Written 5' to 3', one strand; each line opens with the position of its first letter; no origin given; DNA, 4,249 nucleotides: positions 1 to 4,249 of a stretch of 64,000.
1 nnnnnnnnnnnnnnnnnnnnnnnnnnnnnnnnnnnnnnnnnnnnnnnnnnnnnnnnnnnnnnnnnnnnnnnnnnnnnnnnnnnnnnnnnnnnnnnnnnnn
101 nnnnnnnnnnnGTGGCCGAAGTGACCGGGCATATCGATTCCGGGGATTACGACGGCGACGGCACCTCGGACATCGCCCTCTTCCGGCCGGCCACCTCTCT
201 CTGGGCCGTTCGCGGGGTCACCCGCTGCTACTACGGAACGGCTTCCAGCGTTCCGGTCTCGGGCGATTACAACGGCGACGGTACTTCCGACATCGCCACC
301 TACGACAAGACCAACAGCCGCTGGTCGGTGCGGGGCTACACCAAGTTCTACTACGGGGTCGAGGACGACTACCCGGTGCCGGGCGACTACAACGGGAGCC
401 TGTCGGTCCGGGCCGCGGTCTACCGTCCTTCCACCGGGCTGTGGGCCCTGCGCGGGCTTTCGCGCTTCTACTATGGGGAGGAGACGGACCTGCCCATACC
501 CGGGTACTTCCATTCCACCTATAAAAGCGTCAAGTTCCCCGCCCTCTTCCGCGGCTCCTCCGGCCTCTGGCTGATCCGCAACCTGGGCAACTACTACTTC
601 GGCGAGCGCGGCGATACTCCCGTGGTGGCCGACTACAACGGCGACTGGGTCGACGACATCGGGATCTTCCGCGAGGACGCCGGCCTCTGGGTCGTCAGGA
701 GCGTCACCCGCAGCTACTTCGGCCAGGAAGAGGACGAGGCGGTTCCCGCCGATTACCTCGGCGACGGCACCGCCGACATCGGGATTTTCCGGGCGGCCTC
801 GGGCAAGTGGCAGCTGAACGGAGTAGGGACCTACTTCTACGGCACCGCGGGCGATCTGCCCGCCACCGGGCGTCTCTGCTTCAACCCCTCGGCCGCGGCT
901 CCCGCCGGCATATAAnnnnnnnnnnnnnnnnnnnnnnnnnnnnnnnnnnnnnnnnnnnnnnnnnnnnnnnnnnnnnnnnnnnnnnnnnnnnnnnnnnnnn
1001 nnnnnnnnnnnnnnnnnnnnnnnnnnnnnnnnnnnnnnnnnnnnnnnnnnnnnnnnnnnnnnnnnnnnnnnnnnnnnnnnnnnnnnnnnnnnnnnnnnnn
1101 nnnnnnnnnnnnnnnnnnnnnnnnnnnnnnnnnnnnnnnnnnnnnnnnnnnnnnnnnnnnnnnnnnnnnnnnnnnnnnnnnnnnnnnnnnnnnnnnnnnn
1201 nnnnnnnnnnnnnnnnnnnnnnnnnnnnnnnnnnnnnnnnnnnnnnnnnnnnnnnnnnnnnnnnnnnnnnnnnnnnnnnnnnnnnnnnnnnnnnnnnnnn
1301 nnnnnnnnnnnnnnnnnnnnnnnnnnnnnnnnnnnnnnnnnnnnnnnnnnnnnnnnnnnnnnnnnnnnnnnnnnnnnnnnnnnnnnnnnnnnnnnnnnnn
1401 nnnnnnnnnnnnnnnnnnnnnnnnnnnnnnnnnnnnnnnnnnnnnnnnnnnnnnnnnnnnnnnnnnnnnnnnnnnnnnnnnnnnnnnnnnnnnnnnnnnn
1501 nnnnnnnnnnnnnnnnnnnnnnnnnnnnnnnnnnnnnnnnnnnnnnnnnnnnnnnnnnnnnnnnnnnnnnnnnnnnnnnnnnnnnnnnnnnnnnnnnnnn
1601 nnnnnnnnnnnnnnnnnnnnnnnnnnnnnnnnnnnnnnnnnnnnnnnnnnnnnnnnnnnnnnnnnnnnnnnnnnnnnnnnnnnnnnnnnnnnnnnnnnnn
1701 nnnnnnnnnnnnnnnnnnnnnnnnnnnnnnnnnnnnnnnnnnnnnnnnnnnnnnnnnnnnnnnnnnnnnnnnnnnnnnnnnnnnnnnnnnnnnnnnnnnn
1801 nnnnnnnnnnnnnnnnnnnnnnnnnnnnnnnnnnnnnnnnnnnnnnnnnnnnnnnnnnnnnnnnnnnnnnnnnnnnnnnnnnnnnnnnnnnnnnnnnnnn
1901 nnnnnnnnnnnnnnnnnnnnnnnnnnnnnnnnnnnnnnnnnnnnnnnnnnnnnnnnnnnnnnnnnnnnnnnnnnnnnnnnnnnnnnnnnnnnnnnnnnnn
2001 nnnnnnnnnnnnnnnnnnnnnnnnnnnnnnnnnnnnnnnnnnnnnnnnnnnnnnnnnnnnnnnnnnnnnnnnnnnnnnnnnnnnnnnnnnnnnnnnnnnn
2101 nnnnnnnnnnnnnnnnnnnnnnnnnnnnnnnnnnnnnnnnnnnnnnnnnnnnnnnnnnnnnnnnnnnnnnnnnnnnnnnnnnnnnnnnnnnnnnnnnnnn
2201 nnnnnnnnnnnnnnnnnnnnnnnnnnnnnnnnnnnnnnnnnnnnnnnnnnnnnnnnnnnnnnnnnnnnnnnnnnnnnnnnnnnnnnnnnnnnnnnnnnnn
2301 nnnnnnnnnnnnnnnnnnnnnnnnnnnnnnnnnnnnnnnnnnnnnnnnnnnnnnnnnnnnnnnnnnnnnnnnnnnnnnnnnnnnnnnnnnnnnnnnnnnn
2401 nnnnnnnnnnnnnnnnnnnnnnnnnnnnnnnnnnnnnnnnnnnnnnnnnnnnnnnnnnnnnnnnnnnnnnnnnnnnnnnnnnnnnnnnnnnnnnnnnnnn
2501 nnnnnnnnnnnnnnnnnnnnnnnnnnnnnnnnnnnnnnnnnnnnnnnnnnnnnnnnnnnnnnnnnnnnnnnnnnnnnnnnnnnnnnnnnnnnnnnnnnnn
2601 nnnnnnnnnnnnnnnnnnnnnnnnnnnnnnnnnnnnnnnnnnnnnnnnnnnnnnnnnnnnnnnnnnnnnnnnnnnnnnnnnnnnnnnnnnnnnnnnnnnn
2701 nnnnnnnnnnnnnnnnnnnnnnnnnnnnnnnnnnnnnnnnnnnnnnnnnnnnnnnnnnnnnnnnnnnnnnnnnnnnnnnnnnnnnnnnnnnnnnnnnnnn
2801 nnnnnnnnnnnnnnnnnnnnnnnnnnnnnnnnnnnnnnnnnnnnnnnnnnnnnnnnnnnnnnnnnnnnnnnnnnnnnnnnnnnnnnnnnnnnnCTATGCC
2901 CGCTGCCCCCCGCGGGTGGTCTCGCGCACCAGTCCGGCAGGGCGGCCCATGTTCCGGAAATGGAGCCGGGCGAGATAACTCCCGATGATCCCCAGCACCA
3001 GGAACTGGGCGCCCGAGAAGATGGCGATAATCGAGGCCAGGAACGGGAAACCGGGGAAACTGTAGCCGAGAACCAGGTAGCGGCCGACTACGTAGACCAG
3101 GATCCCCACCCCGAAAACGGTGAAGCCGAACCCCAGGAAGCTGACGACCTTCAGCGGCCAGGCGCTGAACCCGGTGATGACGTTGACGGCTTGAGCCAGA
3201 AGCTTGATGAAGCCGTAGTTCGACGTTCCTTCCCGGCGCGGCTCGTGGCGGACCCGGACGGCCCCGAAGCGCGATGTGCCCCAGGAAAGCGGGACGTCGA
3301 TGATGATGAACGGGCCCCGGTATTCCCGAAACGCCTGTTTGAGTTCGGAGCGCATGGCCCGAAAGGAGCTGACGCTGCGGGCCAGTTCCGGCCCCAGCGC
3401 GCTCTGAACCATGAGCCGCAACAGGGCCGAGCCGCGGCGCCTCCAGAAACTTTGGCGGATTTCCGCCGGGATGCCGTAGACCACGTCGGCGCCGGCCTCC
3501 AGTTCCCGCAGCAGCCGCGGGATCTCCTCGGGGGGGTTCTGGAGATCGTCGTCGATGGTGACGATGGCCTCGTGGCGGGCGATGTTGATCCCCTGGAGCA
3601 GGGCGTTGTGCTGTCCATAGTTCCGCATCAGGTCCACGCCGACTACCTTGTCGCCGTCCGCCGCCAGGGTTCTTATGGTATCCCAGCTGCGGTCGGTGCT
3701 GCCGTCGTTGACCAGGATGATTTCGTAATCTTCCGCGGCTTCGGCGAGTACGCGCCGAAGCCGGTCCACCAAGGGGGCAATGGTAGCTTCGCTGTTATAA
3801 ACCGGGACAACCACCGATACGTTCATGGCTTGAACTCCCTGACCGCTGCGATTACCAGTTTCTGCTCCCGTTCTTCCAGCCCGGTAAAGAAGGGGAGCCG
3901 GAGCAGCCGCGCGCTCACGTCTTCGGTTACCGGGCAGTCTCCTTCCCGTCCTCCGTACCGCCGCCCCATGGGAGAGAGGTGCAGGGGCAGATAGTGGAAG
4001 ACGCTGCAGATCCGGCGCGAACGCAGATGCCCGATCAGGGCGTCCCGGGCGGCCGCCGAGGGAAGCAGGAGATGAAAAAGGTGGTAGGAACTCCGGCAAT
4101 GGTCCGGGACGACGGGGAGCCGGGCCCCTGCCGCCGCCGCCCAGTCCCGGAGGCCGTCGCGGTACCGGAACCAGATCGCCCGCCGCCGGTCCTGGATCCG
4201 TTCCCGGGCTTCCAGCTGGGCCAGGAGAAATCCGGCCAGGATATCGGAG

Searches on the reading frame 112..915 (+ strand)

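Call 63: search_protein_families(library=pfam, proteins=[window:112-915:+], max_evalue=0.001)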
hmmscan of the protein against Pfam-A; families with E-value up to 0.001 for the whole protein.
window:112-915:+ (267 aa): 2 families
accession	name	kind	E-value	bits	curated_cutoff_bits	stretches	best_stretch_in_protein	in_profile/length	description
PF01839.29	FG-GAP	-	6e-06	26.5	22.1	0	9-27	6-24/37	FG-GAP repeat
PF13517.12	FG-GAP_3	-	0.0001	23.3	26.9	0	43-62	41-60/61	FG-GAP-like repeat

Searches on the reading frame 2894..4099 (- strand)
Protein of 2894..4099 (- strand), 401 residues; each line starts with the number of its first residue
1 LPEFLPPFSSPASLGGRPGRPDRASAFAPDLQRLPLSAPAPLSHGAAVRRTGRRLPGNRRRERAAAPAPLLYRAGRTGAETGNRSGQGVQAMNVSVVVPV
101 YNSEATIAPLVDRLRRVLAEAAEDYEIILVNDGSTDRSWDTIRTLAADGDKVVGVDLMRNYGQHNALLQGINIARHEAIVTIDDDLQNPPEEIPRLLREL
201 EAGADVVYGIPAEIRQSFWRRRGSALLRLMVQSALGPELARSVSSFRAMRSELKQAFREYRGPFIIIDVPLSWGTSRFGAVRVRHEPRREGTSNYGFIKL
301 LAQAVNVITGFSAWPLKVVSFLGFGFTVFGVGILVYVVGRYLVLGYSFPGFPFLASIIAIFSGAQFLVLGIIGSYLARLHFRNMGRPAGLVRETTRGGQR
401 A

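Call 63: search_protein_families(library=pfam, proteins=[window:2894-4099:-], max_evalue=0.001)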
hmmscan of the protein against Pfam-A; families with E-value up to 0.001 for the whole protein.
window:2894-4099:- (401 aa): 4 families
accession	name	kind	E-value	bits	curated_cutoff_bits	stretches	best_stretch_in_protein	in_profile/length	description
PF00535.33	Glycos_transf_2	-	1.7e-30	106.6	23.3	1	95-251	1-161/168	Glycosyl transferase family 2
PF10111.15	Glyco_tranf_2_2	-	8.1e-05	22.7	27.3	1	95-187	1-93/276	Glycosyltransferase like family 2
PF13641.12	Glyco_tranf_2_3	-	0.00014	22.4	27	1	94-207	3-119/230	Glycosyltransferase like family 2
PF13506.12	Glyco_transf_21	-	0.00027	20.9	21.7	1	164-226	19-83/174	Glycosyl transferase family 21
